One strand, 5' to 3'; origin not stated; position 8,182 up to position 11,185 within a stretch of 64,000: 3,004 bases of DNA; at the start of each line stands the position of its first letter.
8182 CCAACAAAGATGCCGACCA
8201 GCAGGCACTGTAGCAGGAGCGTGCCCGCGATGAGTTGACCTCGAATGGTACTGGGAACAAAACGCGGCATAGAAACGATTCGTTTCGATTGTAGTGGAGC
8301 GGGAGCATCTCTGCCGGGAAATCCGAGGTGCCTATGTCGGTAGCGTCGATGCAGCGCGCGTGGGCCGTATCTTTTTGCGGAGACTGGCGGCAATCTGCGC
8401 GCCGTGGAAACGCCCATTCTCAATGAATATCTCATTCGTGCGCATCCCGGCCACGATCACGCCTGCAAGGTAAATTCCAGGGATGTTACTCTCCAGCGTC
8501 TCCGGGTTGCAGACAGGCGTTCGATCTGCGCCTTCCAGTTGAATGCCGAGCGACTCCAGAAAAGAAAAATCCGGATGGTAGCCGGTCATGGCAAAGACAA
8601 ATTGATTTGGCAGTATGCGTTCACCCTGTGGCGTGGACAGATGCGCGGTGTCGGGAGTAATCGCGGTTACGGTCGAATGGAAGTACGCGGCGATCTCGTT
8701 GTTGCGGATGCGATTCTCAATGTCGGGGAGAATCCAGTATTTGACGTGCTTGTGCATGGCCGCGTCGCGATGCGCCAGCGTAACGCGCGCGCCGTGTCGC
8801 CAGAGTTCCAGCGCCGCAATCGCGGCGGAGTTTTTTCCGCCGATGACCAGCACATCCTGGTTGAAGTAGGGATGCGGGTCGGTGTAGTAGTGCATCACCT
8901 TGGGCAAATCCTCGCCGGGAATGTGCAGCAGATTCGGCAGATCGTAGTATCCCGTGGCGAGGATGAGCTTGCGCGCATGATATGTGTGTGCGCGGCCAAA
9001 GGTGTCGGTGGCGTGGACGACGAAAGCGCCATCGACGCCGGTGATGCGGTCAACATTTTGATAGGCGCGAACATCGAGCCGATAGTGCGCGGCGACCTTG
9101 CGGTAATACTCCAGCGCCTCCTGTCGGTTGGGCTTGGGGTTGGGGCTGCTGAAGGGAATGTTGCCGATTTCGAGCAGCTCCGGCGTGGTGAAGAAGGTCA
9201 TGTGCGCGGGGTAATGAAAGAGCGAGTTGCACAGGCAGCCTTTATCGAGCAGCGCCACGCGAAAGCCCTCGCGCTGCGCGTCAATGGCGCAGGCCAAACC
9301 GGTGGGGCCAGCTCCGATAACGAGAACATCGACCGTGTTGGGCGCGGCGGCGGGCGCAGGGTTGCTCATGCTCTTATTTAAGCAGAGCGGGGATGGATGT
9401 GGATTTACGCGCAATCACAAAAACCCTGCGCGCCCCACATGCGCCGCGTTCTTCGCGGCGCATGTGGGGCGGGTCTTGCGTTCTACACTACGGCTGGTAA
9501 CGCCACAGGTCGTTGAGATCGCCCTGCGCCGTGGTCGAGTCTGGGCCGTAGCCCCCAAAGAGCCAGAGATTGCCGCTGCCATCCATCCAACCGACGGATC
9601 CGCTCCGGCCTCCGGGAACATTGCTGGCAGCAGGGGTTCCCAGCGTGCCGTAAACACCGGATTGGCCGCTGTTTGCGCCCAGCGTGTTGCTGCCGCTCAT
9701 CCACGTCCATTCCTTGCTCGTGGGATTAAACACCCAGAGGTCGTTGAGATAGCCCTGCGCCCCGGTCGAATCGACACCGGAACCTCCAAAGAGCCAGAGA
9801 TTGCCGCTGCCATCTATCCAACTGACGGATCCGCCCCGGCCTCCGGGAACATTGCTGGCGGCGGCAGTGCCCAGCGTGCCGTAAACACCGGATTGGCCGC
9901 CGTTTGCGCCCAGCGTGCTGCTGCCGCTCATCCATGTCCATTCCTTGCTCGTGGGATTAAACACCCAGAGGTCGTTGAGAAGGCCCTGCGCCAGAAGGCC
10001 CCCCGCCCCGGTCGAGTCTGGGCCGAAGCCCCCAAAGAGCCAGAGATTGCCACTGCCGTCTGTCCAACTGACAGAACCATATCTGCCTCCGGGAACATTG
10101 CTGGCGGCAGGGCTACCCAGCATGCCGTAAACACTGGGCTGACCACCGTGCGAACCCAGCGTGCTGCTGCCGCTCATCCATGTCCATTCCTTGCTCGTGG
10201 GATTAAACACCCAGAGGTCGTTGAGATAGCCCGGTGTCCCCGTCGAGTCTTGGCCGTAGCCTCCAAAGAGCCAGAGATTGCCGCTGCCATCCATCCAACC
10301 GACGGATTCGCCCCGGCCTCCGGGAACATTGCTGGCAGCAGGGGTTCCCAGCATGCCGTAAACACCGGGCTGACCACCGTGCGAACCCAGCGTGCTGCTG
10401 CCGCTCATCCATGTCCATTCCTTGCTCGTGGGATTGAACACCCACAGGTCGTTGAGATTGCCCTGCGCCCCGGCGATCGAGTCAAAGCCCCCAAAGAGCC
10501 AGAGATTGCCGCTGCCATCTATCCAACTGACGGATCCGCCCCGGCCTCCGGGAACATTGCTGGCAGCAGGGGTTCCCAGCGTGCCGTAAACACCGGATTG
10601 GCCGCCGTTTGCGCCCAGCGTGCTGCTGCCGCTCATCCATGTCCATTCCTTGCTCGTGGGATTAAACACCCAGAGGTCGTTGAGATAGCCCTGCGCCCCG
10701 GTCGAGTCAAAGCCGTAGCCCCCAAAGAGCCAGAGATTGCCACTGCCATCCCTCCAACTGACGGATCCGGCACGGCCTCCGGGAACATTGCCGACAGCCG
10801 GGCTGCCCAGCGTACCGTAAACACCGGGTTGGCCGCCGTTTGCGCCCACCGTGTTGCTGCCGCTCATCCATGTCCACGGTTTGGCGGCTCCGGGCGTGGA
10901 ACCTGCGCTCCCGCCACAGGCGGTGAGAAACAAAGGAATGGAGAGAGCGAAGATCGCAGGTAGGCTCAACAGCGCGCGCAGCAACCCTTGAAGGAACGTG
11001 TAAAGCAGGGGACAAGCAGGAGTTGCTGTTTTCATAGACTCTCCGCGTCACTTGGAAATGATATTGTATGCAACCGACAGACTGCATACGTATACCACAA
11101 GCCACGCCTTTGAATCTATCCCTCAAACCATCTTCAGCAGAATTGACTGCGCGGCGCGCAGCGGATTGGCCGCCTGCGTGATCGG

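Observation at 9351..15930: ypdA-pyrF interval holds three stacked, unrelated cargo modules separated by duplicated pieces of the flanking genes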

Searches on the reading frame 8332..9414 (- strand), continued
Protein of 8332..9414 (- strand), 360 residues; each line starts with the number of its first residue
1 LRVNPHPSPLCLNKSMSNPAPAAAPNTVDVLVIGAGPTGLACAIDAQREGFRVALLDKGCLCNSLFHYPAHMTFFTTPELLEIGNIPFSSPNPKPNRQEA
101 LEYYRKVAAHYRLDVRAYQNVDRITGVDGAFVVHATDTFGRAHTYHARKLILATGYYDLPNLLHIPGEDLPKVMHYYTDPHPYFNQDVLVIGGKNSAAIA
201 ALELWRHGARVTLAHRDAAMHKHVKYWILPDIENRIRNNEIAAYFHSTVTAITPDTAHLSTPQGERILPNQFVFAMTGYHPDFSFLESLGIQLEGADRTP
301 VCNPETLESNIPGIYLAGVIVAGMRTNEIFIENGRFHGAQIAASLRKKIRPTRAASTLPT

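Call 37: find_encoding_contigs(protein=P0132, flank=10000, max_places=6)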
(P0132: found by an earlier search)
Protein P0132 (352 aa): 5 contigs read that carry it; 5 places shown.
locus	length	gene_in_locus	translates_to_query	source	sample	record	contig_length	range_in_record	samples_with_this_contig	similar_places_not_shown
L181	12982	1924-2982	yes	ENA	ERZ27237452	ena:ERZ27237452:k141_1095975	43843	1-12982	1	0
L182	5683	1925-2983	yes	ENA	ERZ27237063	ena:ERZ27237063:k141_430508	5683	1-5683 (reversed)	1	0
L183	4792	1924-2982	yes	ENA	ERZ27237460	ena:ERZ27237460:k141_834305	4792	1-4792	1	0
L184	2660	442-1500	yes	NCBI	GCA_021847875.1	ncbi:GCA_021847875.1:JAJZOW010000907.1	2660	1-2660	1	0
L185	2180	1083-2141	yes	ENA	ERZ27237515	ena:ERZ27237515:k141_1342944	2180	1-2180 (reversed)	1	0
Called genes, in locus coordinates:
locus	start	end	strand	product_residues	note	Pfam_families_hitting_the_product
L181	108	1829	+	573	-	PF02449:Glyco_hydro_42, PF08532:Glyco_hydro_42M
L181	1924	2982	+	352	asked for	PF00070:Pyr_redox (faint), PF00890:FAD_binding_2 (weak), PF01134:GIDA (faint), PF01266:DAO (weak), PF03486:HI0933_like (weak), PF07992:Pyr_redox_2, PF12831:FAD_oxidored (weak), PF13738:Pyr_redox_3, +3 more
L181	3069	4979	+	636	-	PF08448:PAS_4 (weak), PF00512:HisKA, PF02518:HATPase_c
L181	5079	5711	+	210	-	PF01066:CDP-OH_P_transf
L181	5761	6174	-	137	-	PF01850:PIN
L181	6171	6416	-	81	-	PF04014:MazE_antitoxin (weak)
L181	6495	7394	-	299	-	PF00753:Lactamase_B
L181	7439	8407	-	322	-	PF17131:TP_0789-like (weak), PF14125:DUF4292 (weak)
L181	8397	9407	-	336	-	PF02618:YceG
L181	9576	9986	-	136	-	-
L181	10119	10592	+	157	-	PF03449:GreA_GreB_N, PF01272:GreA_GreB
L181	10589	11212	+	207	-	PF01066:CDP-OH_P_transf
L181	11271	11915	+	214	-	PF02545:Maf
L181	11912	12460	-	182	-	PF13411:MerR_1, PF00376:MerR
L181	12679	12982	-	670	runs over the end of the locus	PF04773:FecR (weak), PF20245:DUF6600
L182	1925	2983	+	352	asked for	PF00070:Pyr_redox (faint), PF00890:FAD_binding_2 (weak), PF01134:GIDA (faint), PF01266:DAO (weak), PF03486:HI0933_like (weak), PF07992:Pyr_redox_2, PF12831:FAD_oxidored (weak), PF13738:Pyr_redox_3, +3 more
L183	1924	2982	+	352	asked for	PF00070:Pyr_redox (faint), PF00890:FAD_binding_2 (weak), PF01134:GIDA (faint), PF01266:DAO (weak), PF03486:HI0933_like (weak), PF07992:Pyr_redox_2, PF12831:FAD_oxidored (weak), PF13738:Pyr_redox_3, +3 more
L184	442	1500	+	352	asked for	PF00070:Pyr_redox (faint), PF00890:FAD_binding_2 (weak), PF01134:GIDA (faint), PF01266:DAO (weak), PF03486:HI0933_like (weak), PF07992:Pyr_redox_2, PF12831:FAD_oxidored (weak), PF13738:Pyr_redox_3, +3 more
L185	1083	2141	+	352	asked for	PF00070:Pyr_redox (faint), PF00890:FAD_binding_2 (weak), PF01134:GIDA (faint), PF01266:DAO (weak), PF03486:HI0933_like (weak), PF07992:Pyr_redox_2, PF12831:FAD_oxidored (weak), PF13738:Pyr_redox_3, +3 more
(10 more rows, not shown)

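Call 38: find_encoding_contigs(protein=P0144, flank=10000, max_places=4)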
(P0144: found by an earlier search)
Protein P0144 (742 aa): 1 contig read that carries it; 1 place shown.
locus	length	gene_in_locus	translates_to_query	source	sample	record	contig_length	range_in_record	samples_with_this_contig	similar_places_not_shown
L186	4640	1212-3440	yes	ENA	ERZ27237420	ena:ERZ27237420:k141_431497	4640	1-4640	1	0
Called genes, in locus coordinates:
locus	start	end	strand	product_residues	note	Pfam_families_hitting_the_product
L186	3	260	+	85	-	?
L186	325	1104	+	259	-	PF00215:OMPdecase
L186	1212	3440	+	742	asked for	PF02449:Glyco_hydro_42, PF08532:Glyco_hydro_42M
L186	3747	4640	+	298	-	?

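Call 41: find_encoding_contigs(protein=P0150, flank=10000, max_places=4)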
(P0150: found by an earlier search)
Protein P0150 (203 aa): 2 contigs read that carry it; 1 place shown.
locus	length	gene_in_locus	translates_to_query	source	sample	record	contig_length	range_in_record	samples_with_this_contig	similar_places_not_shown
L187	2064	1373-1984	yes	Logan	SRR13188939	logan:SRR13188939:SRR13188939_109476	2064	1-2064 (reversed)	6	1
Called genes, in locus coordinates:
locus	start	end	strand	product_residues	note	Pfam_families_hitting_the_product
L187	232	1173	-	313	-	-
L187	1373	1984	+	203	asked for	PF13482:RNase_H_2 (faint)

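Call 42: find_encoding_contigs(protein=P0136, flank=10000, max_places=4)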
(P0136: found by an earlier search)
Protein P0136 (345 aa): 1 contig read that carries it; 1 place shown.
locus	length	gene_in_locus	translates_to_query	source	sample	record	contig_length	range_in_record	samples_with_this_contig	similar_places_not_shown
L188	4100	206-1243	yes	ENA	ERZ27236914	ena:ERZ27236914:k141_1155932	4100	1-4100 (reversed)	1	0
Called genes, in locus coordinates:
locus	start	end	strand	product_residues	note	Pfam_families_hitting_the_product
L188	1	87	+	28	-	?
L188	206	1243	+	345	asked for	PF00070:Pyr_redox (faint), PF00890:FAD_binding_2 (weak), PF01266:DAO (weak), PF03486:HI0933_like (weak), PF07992:Pyr_redox_2, PF12831:FAD_oxidored (weak), PF13738:Pyr_redox_3, PF13434:Lys_Orn_oxgnase (weak), +3 more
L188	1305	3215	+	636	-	PF08448:PAS_4 (weak), PF00512:HisKA, PF02518:HATPase_c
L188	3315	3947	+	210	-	PF01066:CDP-OH_P_transf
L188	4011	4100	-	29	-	?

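Call 43: find_encoding_contigs(protein=P0137, flank=10000, max_places=4)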
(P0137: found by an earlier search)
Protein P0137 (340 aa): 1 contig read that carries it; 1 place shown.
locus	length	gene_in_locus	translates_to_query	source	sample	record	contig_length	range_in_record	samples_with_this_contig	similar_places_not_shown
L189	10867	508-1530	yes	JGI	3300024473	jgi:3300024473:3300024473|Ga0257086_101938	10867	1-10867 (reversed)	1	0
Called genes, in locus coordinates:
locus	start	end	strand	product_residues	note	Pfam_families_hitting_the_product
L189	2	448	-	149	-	?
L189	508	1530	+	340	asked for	PF00070:Pyr_redox (faint), PF00890:FAD_binding_2 (weak), PF01134:GIDA (faint), PF01266:DAO (weak), PF01494:FAD_binding_3 (weak), PF01946:Thi4 (faint), PF07992:Pyr_redox_2, PF13738:Pyr_redox_3, +3 more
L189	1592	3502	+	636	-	PF08448:PAS_4, PF00512:HisKA, PF02518:HATPase_c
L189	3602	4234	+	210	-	PF01066:CDP-OH_P_transf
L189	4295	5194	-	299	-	PF00753:Lactamase_B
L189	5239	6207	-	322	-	PF17131:TP_0789-like (weak), PF14125:DUF4292 (weak)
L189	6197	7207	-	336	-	PF02618:YceG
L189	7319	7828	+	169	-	PF03652:RuvX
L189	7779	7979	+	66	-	-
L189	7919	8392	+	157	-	PF03449:GreA_GreB_N, PF01272:GreA_GreB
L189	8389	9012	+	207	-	PF01066:CDP-OH_P_transf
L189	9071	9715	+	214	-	PF02545:Maf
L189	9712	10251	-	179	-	PF00376:MerR (weak), PF13411:MerR_1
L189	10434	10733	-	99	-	-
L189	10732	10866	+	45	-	?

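Call 46: search_protein_families(library=pfam, proteins=[L181:1-107:+], max_evalue=1)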
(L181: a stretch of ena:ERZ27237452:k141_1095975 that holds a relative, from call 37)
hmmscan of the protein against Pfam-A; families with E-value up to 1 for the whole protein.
L181:1-107:+ (35 aa): 0 families

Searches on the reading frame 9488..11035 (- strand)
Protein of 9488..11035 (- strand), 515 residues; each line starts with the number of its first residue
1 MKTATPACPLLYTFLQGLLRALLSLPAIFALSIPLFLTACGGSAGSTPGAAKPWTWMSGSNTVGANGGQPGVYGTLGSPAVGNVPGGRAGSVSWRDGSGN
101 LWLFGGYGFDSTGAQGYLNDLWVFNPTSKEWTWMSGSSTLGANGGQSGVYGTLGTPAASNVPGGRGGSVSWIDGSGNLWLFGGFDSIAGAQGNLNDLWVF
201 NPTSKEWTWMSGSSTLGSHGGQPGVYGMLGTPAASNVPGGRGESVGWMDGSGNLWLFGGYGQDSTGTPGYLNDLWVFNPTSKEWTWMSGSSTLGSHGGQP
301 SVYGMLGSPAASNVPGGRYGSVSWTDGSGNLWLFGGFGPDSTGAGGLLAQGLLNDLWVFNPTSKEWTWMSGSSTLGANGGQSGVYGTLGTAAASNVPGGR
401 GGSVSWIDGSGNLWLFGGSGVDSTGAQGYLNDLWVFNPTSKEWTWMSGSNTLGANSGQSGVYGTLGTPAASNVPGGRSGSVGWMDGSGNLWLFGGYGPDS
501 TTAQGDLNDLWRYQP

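Call 4: search_protein_families(library=pfam, proteins=[window:9488-11035:-])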
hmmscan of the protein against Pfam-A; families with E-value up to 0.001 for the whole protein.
window:9488-11035:- (515 aa): 9 families
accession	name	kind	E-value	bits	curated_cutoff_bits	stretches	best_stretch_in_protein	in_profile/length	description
PF24681.1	Kelch_KLHDC2_KLHL20_DRC7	-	3e-42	144.9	50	5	80-211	43-145/221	KLHDC2/KLHL20/DRC7 Kelch-repeats domain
PF13418.12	Kelch_4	-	7.1e-42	141.6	21.6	5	88-133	2-43/49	Galactose oxidase, central domain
PF13415.12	Kelch_3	-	1e-28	99.3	22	4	176-210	1-32/48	Galactose oxidase, central domain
PF24981.1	Beta-prop_ATRN-LZTR1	-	8e-22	78.3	50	0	236-291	144-199/289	Attractin/LZTR1 beta-propeller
PF24996.1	NANM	-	9.1e-19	68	45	0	239-299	51-111/350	N-acetylneuraminate epimerase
PF13964.12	Kelch_6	-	1.4e-17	63.4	25.3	1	252-286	12-42/50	Kelch motif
PF01344.31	Kelch_1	-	3.5e-16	58.8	20.1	1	176-208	12-40/46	Kelch motif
PF07646.21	Kelch_2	-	7.4e-13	48.2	21.3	1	252-289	12-46/48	Kelch motif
PF03725.20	RNase_PH_C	-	1.9e-06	28.1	20.8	0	116-146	9-39/67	3' exoribonuclease family, domain 2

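Call 18: find_encoding_contigs(protein=window:9488-11035:-, flank=10000, max_places=10)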
Protein window:9488-11035:- (515 aa): 2 contigs read that carry it; 1 place shown.
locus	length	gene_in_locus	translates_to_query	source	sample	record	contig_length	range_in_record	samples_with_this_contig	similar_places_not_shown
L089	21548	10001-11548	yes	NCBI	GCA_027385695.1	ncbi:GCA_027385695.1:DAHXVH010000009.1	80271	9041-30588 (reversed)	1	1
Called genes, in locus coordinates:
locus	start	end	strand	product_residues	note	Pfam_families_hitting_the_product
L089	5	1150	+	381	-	PF03743:TrbI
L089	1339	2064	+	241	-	PF08238:Sel1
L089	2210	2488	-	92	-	PF13560:HTH_31, PF01381:HTH_3, PF13443:HTH_26 (faint)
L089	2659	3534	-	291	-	PF08543:Phos_pyr_kin, PF02110:HK (weak)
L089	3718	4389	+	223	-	PF03330:DPBB_1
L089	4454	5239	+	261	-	PF00215:OMPdecase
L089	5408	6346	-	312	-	-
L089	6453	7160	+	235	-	PF13482:RNase_H_2 (weak)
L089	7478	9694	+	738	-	PF02449:Glyco_hydro_42, PF08532:Glyco_hydro_42M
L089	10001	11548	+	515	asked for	PF13415:Beta-prop_FBX42 (faint), PF24681:Kelch_KLHDC2_KLHL20_DRC7, PF24981:Beta-prop_ATRN-LZTR1 (faint), PF24996:NANM (faint), PF07646:Kelch_2 (faint), PF01344:Kelch_1 (faint), PF03725:RNase_PH_C (faint), PF24681:Kelch_KLHDC2_KLHL20_DRC7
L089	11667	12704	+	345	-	PF00070:Pyr_redox (faint), PF00890:FAD_binding_2 (weak), PF01266:DAO (weak), PF03486:HI0933_like (weak), PF07992:Pyr_redox_2, PF12831:FAD_oxidored (weak), PF13738:Pyr_redox_3, PF13434:Lys_Orn_oxgnase (weak), +3 more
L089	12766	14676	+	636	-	PF08448:PAS_4 (weak), PF00512:HisKA, PF02518:HATPase_c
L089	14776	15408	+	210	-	PF01066:CDP-OH_P_transf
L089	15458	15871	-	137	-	PF01850:PIN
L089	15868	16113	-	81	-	PF04014:MazE_antitoxin (weak)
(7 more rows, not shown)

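Call 34: search_protein_families(library=padloc, proteins=[window:9488-11035:-], max_evalue=0.01)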
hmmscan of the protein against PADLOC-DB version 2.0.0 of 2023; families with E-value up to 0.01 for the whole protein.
window:9488-11035:- (515 aa): 0 families

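Call 35: search_protein_families(library=ncbifam, proteins=[window:9488-11035:-], max_evalue=0.01)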
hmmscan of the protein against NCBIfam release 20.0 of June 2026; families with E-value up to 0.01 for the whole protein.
window:9488-11035:- (515 aa): 2 families
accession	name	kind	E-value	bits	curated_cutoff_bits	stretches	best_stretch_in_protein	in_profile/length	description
TIGR01640.1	F_box_assoc_1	domain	0.002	17.5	37.9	0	347-371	7-31/232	F-box family protein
NF047539.1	XAC2610_fam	domain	0.0091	16.5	35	0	186-208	19-41/89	XAC2610-related protein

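Call 46: search_protein_families(library=pfam, proteins=[L181:1-107:+], max_evalue=1)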
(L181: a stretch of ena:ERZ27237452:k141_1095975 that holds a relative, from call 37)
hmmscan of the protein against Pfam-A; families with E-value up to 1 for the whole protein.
L181:1-107:+ (35 aa): 0 families
